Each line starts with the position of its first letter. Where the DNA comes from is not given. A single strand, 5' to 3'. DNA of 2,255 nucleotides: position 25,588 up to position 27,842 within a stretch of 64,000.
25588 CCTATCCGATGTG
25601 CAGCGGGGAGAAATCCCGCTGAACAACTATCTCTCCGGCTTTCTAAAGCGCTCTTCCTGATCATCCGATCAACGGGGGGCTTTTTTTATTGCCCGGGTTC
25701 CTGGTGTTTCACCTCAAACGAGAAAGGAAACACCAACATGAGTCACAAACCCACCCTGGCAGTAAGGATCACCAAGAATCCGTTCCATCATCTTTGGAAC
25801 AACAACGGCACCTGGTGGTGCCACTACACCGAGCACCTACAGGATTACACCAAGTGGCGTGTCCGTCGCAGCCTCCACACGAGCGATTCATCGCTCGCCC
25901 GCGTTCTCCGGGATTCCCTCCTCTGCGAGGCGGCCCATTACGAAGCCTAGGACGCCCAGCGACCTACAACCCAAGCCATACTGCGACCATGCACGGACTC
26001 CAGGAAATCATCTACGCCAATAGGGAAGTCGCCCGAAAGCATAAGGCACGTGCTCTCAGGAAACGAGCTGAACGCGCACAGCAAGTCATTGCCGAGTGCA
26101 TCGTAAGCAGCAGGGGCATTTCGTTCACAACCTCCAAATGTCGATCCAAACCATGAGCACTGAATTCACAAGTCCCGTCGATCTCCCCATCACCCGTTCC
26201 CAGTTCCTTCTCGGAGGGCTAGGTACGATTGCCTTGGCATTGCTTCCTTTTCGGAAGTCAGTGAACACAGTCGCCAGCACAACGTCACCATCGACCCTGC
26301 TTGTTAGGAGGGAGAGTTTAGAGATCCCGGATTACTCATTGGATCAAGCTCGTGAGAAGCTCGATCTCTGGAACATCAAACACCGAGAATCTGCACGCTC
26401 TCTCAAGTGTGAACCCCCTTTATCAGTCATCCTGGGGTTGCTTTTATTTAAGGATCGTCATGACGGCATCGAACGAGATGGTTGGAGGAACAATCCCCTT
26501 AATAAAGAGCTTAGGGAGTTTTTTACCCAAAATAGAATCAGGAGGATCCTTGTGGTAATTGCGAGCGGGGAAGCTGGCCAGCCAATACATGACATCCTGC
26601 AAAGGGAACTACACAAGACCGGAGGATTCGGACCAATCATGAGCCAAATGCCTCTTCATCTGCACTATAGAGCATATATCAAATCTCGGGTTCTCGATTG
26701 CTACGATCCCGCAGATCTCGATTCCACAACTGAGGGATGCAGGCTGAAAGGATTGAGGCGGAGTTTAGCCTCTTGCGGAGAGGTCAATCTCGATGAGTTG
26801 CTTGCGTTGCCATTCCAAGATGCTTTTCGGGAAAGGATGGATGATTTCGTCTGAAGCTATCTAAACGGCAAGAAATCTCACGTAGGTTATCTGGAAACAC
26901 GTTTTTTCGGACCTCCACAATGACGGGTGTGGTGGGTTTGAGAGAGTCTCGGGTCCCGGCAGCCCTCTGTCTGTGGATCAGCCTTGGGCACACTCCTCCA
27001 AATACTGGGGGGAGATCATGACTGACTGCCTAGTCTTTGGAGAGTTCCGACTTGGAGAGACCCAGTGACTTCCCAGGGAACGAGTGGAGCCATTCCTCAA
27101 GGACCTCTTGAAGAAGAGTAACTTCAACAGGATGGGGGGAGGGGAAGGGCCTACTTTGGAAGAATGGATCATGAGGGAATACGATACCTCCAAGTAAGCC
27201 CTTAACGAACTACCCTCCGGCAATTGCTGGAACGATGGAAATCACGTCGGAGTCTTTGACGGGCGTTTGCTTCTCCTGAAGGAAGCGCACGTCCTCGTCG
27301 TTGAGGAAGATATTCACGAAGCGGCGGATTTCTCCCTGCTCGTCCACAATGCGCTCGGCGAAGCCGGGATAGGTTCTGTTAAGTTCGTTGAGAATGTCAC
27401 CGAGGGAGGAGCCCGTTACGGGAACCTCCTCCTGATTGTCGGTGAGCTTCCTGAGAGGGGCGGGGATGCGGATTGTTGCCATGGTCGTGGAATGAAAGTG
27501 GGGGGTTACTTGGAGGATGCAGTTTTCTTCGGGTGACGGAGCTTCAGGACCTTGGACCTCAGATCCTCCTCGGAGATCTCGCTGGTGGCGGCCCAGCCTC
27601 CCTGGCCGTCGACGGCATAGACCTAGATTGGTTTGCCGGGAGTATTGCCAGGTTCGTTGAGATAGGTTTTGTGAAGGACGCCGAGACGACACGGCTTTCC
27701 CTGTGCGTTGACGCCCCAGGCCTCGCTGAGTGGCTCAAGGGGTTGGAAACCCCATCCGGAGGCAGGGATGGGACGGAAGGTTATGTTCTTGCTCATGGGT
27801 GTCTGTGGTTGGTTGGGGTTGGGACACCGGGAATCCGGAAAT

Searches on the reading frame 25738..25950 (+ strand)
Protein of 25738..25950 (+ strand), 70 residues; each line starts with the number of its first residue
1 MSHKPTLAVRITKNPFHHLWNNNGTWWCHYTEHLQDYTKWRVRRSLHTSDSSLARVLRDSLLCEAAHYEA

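Call 10: search_protein_families(library=pfam, proteins=[window:25738-25950:+], max_evalue=0.01)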
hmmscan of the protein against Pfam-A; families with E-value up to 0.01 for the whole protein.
window:25738-25950:+ (70 aa): 1 family
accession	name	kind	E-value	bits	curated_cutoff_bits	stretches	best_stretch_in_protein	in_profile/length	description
PF20172.3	DUF6538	-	0.00054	20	27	1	18-62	1-48/60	Domain of unknown function (DUF6538)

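Call 53: find_homologous_proteins(query=window:25738-25947:+, max_evalue=0.001)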
Query window:25738-25947:+ (70 aa): 124 proteins with E <= 0.001 among 124 candidates; the best 120 are listed.
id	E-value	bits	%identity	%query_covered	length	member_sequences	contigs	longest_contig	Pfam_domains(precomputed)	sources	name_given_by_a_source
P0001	1.5e-33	131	83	94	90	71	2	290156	-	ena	-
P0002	8.8e-33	129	83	94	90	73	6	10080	-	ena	-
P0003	1.7e-32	128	82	94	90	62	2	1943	-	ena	-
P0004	4.5e-32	127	82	94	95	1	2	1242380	-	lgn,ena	-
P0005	6.2e-32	126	82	96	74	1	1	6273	-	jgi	jgi:hypothetical protein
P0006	2.7e-31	124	80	99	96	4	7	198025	-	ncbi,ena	-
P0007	4.8e-31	123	84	89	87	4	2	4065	-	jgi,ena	jgi:hypothetical protein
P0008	5.0e-31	123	79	100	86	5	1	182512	-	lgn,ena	-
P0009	7.3e-31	123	78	97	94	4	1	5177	-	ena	-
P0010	2.0e-30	121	79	94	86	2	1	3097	-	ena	-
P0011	2.4e-30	121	78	96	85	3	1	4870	-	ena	-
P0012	2.5e-30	121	79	94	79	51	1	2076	-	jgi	jgi:hypothetical protein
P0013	2.8e-30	121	80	93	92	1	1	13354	-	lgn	-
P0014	3.0e-30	121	81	91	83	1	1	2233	-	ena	-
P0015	3.7e-30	121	78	96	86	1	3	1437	-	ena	-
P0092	5.4e-18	82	54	74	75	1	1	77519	-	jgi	-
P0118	2.0e-12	64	59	81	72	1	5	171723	-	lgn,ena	-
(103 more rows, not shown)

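Call 54: find_encoding_contigs(protein=P0001, flank=4000, max_places=3)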
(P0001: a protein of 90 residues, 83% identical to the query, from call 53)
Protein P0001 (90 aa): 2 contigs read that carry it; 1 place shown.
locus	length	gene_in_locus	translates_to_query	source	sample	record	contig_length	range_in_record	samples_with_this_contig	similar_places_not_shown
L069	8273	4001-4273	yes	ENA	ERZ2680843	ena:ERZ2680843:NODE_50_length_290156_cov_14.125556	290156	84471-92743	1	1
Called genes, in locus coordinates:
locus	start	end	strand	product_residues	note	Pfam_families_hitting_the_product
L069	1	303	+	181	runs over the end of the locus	PF00561:Abhydrolase_1 (faint), PF02450:LCAT (weak), PF02089:Palm_thioest (weak)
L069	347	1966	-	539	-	PF00232:Glyco_hydro_1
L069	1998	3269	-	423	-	PF06925:MGDG_synth, PF00534:Glycos_transf_1, PF04101:Glyco_tran_28_C, PF13692:Glyco_trans_1_4 (weak)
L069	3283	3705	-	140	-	-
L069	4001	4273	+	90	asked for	-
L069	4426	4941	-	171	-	-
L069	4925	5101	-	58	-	-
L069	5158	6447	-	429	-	PF00817:IMS, PF11799:IMS_C, PF13438:DUF4113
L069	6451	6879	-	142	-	PF00717:Peptidase_S24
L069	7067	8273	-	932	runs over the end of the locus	PF00690:Cation_ATPase_N, PF00122:E1-E2_ATPase, PF00702:Hydrolase, PF13246:Cation_ATPase, PF08282:Hydrolase_3 (faint), PF00689:Cation_ATPase_C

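Call 55: find_encoding_contigs(protein=P0008, flank=4000, max_places=2)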
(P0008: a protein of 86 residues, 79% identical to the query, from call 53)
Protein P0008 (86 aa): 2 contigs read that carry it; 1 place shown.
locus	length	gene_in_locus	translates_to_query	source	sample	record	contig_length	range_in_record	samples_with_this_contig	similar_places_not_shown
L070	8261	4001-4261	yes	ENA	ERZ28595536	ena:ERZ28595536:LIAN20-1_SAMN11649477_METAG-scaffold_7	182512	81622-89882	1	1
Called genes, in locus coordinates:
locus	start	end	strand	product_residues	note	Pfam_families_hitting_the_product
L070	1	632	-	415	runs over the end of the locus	PF00109:ketoacyl-synt, PF02801:Ketoacyl-synt_C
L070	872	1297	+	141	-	PF09685:MamF_MmsF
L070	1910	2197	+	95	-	PF02586:SRAP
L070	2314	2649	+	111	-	-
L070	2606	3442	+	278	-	PF00126:HTH_1, PF03466:LysR_substrate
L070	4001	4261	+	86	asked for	-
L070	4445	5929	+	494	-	PF20030:bpMoxR, PF07726:AAA_3 (weak), PF07728:AAA_5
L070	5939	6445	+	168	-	-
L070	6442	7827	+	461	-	PF05762:VWA_CoxE (weak)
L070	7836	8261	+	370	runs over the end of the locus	PF00438:S-AdoMet_synt_N, PF02773:S-AdoMet_synt_C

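Call 56: find_encoding_contigs(protein=P0118, flank=4000, max_places=2)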
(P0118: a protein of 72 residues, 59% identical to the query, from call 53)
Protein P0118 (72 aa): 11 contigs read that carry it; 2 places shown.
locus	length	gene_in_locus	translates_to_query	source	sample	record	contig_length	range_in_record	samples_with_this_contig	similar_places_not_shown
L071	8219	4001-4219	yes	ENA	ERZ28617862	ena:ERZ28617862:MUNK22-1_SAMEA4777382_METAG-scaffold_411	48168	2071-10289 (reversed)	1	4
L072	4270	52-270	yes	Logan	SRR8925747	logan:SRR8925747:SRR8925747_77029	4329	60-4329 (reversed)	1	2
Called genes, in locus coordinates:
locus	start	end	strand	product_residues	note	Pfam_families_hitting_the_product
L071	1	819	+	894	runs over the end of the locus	PF13091:PLDc_2, PF00176:SNF2-rel_dom, PF04851:ResIII (weak), PF00271:Helicase_C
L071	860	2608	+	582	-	PF10592:AIPR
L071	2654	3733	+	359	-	PF13424:TPR_12 (faint), PF13174:TPR_6 (faint), PF13176:TPR_7 (faint), PF13181:TPR_8 (faint), PF13431:TPR_17 (faint), PF23914:TPR_CcmH_CycH (faint), PF14559:TPR_19 (weak), PF14559:TPR_19 (weak), +7 more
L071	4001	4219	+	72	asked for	-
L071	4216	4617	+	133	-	-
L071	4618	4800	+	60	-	-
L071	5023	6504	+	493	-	PF13174:TPR_6 (faint), PF13176:TPR_7 (faint), PF12895:ANAPC3 (faint), PF13428:TPR_14 (faint), PF13432:TPR_16 (faint), PF14559:TPR_19 (faint), PF13431:TPR_17 (faint), PF13424:TPR_12 (faint), +3 more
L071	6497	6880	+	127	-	-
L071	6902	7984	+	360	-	PF18762:Kinase-PolyVal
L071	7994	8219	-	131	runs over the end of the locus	-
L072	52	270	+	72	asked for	-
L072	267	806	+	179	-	-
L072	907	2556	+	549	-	PF13174:TPR_6 (faint), PF13428:TPR_14 (faint), PF13432:TPR_16 (faint), PF14559:TPR_19 (faint), PF13424:TPR_12 (faint), PF13431:TPR_17 (faint), PF00515:TPR_1 (faint), PF07719:TPR_2 (weak), +3 more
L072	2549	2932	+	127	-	-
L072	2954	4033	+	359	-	PF18762:Kinase-PolyVal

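Call 57: find_encoding_contigs(protein=P0092, flank=4000, max_places=2)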
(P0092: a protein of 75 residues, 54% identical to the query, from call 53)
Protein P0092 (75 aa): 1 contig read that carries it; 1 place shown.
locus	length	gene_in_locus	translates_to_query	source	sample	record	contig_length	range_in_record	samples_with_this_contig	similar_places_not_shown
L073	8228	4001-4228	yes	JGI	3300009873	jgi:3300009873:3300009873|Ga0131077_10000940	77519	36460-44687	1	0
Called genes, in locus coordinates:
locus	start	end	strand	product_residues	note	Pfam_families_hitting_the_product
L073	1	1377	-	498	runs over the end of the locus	PF00817:IMS, PF11799:IMS_C (weak)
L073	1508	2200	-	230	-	-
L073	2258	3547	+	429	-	PF00817:IMS, PF14520:HHH_5 (faint), PF11799:IMS_C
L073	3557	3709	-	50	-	-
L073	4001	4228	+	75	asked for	-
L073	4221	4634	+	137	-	-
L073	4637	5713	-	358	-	PF03462:PCRF, PF00472:RF-1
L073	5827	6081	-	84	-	PF01197:Ribosomal_L31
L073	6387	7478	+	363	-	-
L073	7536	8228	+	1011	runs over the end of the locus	PF07635:PSCyt1, PF07583:PSCyt2, PF07587:PSD1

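Call 66: predict_structure(alignment_id=A5)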
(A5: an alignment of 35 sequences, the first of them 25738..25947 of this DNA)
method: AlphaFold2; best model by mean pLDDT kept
length: 70 residues; sequences in the alignment: 35
mean_pLDDT: 83.5   pTM: 0.68
mean pLDDT of the five models: 83.5, 82.2, 82.1, 79.8, 78.8
residues with pLDDT >= 90: 29; 70-90: 27; 50-70: 13; < 50: 1
segments of 3 or more residues with pLDDT < 50: none
pLDDT, mean of each block of 10 residues (from residue 1): 66 84 94 86 94 93 67
secondary structure, 60 per line:
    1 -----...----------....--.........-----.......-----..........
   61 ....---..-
elements in order: E6-8 E19-22 E25-33 E39-45 H51-64

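Call 68: fold_search(model_id=the predicted structure, library=pdb)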
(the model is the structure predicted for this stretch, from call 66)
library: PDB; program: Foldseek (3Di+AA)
matches with E <= 10: 715; with E <= 0.001: 0
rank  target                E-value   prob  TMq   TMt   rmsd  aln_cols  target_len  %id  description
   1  9cpa_h                4.4e-01  0.75  0.43  0.04   3.4        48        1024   17  Structure of a Mammalian DHX29-bound 43S Pre-initiation Complex (released 2025-07-23)
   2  3brb_A                7.3e-01  0.18  0.30  0.10   7.0        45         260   11  Crystal structure of catalytic domain of the proto-oncogene tyrosine-protein kinase MER in complex with ADP (released 2008-01-22)
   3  22tu_DH               8.3e-01  0.54  0.41  0.04   3.1        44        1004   18  Human 80S ribosome in complex with DHX29 (released 2026-04-01)
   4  2l73_MODEL_1_A        8.3e-01  0.25  0.35  0.19   7.3        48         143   21  Structure of the NOXO1b PX domain (released 2011-12-21)
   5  3bpr_A                8.8e-01  0.12  0.29  0.10   6.8        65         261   12  Crystal structure of catalytic domain of the proto-oncogene tyrosine-protein kinase MER in complex with inhibitor C52 (released 2008-01-29)
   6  9ri2_A                9.4e-01  0.21  0.30  0.11   6.7        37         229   19  Crystal structure of bacillithiol methyltransferase NmbA from Chlorobaculum tepidum (released 2025-12-10)
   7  1p1j_B                9.4e-01  0.15  0.30  0.05  10.0        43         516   19  Crystal structure of the 1L-myo-inositol 1-phosphate synthase complexed with NADH (released 2003-07-08)
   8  8wwc_C                1.0e+00  0.16  0.36  0.24   7.8        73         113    8  De novo design binder of HRAS -120-4 (released 2024-10-09)
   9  5u6c_A                1.1e+00  0.13  0.28  0.11   6.4        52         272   17  Crystal structure of the Mer kinase domain in complex with a macrocyclic inhibitor (released 2017-07-26)
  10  5dmq_A                1.1e+00  0.13  0.33  0.07   5.2        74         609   15  Crystal structure of mouse eRF1 in complex with Reverse Transcriptase (RT) of Moloney Murine Leukemia Virus (released 2016-07-06)
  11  7dxl_A                1.1e+00  0.09  0.26  0.11   7.1        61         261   10  Fragment-based Lead Discovery of Indazole-based Compounds as AXL Kinase Inhibitors (released 2021-10-13)
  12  9e4w_D                1.1e+00  0.06  0.24  0.20   8.4        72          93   14  Structure of Bacillus phage SPO1 anti-CBASS 4 (Acb4) in complex with 3'3'-cGAMP (released 2025-01-29)
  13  7z2e_A                1.2e+00  0.13  0.31  0.07   5.8        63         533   13  Cryo-EM structure of NNRTI resistant M184I/E138K mutant HIV-1 reverse transcriptase with a DNA aptamer in complex with (released 2022-07-20)
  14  7aw4_A                1.3e+00  0.10  0.29  0.12   7.4        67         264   13  MerTK kinase domain with type 3 inhibitor from a DNA-encoded library (released 2021-03-03)
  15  8h5y_A                1.4e+00  0.23  0.33  0.06   3.9        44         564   18  Crystal structure of RadD- ADP complex (released 2023-10-18)
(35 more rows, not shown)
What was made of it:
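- Tried and rejected: Fold search of the X model against PDB: nothing below E 0.4 (call 68).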

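Call 71: search_protein_families(library=padloc, proteins=[window:25738-25947:+], max_evalue=0.01)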
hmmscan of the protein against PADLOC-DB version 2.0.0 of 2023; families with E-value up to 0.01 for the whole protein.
window:25738-25947:+ (70 aa): 0 families
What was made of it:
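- Tried and rejected: PADLOC: no known defence family for X, Y, Z, MoxR, VWA, MetK-like or their neighbours (call 71).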

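Call 72: search_protein_families(library=ncbifam, proteins=[window:25738-25947:+], max_evalue=0.01)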
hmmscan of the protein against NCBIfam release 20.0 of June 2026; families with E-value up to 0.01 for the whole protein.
window:25738-25947:+ (70 aa): 0 families

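Call 73: find_encoding_contigs(protein=P0004, flank=1500, max_places=3)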
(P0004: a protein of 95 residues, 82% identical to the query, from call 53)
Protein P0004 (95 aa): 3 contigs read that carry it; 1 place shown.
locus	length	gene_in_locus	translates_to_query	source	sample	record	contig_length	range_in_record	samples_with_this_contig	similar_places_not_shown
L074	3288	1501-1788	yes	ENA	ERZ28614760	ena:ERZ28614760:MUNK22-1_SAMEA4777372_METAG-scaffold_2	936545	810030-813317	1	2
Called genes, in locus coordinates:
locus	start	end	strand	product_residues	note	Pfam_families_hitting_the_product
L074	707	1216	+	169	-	-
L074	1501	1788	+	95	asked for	-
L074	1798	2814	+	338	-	PF07728:AAA_5 (weak)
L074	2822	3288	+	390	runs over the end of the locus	PF13203:DUF2201_N, PF09967:DUF2201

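Call 74: find_encoding_contigs(protein=P0002, flank=1500, max_places=4)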
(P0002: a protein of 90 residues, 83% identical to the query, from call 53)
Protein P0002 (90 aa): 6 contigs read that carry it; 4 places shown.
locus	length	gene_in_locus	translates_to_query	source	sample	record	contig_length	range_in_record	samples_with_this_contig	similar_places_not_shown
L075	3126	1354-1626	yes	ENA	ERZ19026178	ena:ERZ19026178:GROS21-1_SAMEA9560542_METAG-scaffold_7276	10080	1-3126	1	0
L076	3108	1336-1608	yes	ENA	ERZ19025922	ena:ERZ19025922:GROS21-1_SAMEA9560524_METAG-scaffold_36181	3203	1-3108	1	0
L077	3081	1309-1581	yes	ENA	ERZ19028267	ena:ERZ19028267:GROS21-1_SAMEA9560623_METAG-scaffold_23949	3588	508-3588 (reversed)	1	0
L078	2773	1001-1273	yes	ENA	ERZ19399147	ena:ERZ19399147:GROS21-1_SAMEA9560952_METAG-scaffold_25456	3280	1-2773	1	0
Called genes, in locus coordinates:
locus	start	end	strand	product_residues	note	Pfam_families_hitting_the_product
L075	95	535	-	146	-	-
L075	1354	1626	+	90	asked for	-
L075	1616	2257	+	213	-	-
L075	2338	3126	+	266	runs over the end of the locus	PF00149:Metallophos, PF12850:Metallophos_2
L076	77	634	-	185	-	PF09970:DUF2204 (faint), PF19502:DUF6036 (weak)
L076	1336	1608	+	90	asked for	-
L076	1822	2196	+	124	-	-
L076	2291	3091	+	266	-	PF00149:Metallophos, PF12850:Metallophos_2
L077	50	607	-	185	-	PF09970:DUF2204 (faint), PF19502:DUF6036 (weak)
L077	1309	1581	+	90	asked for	-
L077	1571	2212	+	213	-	-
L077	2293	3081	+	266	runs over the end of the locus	PF00149:Metallophos, PF12850:Metallophos_2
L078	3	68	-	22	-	?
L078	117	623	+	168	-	-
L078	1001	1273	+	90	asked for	-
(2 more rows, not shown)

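Call 75: find_encoding_contigs(protein=P0007, flank=1500, max_places=3)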
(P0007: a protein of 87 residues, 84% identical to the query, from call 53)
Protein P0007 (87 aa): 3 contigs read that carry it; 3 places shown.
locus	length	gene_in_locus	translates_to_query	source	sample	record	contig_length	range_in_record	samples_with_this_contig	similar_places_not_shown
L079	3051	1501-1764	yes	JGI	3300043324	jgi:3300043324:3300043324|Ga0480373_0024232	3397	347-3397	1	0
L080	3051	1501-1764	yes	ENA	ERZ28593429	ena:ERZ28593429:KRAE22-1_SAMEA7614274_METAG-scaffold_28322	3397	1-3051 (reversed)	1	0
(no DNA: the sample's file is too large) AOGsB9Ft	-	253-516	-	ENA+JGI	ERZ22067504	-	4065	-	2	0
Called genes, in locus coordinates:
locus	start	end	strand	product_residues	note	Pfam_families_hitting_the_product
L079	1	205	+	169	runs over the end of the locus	-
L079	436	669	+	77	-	-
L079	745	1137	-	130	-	PF11697:DUF3293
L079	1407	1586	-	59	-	-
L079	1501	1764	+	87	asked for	-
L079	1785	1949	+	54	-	-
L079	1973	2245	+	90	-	PF02597:ThiS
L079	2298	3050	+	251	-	?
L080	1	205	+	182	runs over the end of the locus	?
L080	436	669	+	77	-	-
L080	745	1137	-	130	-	PF11697:DUF3293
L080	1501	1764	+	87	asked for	-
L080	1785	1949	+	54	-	-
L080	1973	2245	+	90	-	PF02597:ThiS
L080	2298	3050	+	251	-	?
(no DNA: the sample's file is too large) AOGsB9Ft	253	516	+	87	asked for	-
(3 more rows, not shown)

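Call 76: find_encoding_contigs(protein=P0005, flank=1500, max_places=3)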
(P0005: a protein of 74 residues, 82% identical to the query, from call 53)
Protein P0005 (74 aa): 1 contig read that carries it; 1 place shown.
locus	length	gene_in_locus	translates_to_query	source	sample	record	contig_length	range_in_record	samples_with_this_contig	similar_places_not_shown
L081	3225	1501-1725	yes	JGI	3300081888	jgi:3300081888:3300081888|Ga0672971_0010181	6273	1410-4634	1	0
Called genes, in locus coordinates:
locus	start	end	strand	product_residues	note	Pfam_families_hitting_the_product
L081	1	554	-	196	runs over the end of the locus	PF04832:SOUL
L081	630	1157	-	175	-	PF25459:AIM3_BBC1_C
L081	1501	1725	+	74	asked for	-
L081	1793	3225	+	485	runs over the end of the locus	PF02696:SelO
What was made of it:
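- On SAM-I/IV riboswitch (RF01725): Other cargo is MoxR/VWA, Metallophos, SelO or a kinase (calls 55, 56, 73-76).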

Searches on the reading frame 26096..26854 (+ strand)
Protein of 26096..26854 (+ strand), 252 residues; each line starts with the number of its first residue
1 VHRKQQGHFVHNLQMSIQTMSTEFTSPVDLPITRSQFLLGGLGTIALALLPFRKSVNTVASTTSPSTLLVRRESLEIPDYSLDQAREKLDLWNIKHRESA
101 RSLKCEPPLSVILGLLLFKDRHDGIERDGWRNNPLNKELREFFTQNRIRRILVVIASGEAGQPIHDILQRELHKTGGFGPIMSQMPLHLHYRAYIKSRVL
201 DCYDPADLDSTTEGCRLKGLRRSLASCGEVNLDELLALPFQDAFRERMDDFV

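Call 10: search_protein_families(library=pfam, proteins=[window:26096-26854:+], max_evalue=0.01)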
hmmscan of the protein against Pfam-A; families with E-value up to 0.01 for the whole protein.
window:26096-26854:+ (252 aa): 0 families
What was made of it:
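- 26096..26854 (+): Gene Z (252-aa ORF as listed). It probably belongs to the same transcription unit as X. No Pfam match (call 10).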

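Call 71: search_protein_families(library=padloc, proteins=[window:26096-26851:+], max_evalue=0.01)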
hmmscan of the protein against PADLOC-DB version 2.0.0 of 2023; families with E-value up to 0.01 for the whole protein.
window:26096-26851:+ (252 aa): 0 families

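Call 72: search_protein_families(library=ncbifam, proteins=[window:26096-26851:+], max_evalue=0.01)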
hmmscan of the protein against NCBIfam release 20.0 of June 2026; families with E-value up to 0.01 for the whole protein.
window:26096-26851:+ (252 aa): 0 families

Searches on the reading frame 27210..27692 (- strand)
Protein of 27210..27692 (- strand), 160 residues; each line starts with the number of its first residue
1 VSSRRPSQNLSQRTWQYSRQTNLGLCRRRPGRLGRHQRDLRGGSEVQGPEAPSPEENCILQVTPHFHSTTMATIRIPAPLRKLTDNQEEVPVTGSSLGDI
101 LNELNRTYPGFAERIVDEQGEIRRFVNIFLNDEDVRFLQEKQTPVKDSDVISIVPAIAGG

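Call 10: search_protein_families(library=pfam, proteins=[window:27210-27692:-], max_evalue=0.01)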
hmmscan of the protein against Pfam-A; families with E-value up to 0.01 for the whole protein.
window:27210-27692:- (160 aa): 1 family
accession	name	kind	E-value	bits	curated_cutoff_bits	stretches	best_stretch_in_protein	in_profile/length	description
PF02597.26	ThiS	-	5.7e-16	59.3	22.5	1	74-160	1-76/76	ThiS family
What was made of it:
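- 27210..27796 (-): Genes downstream of E2: Y (27796-27509), which has an in-frame TAG at 27625-27623 where homologs have Trp, and an intact ThiS/MoaD/SAMP1-like protein (27482-27210). Pfam ThiS, E 6e-16 (call 10).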

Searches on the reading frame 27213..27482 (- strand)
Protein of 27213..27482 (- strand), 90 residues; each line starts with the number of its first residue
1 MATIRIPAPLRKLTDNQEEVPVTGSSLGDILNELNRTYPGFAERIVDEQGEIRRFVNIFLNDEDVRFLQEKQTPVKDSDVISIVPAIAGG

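Call 71: search_protein_families(library=padloc, proteins=[window:27213-27482:-], max_evalue=0.01)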
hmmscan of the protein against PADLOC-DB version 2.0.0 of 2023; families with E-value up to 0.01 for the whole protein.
window:27213-27482:- (90 aa): 1 family
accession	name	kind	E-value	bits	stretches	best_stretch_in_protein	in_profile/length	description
PDLC02779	SspC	-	0.0054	12.5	1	21-84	492-552/1054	SspC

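Call 72: search_protein_families(library=ncbifam, proteins=[window:27213-27482:-], max_evalue=0.01)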
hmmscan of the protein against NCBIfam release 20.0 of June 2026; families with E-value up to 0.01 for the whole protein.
window:27213-27482:- (90 aa): 3 families
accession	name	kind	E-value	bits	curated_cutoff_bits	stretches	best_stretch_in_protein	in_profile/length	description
NF041918.1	SAMP1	equivalog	5.5e-16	58.9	60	1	4-90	3-91/91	ubiquitin-like small modifier protein 1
TIGR01687.1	moaD_arch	subfamily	9.8e-14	51.6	49.5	1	4-90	3-88/88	MoaD family protein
NF053661.1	Urm1_like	equivalog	4.5e-08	33.2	70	1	4-90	2-79/79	Urm1-like protein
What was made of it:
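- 27210..27796 (-): NCBIfam SAMP1 58.9 bits, MoaD_arch 51.6 bits (call 72).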
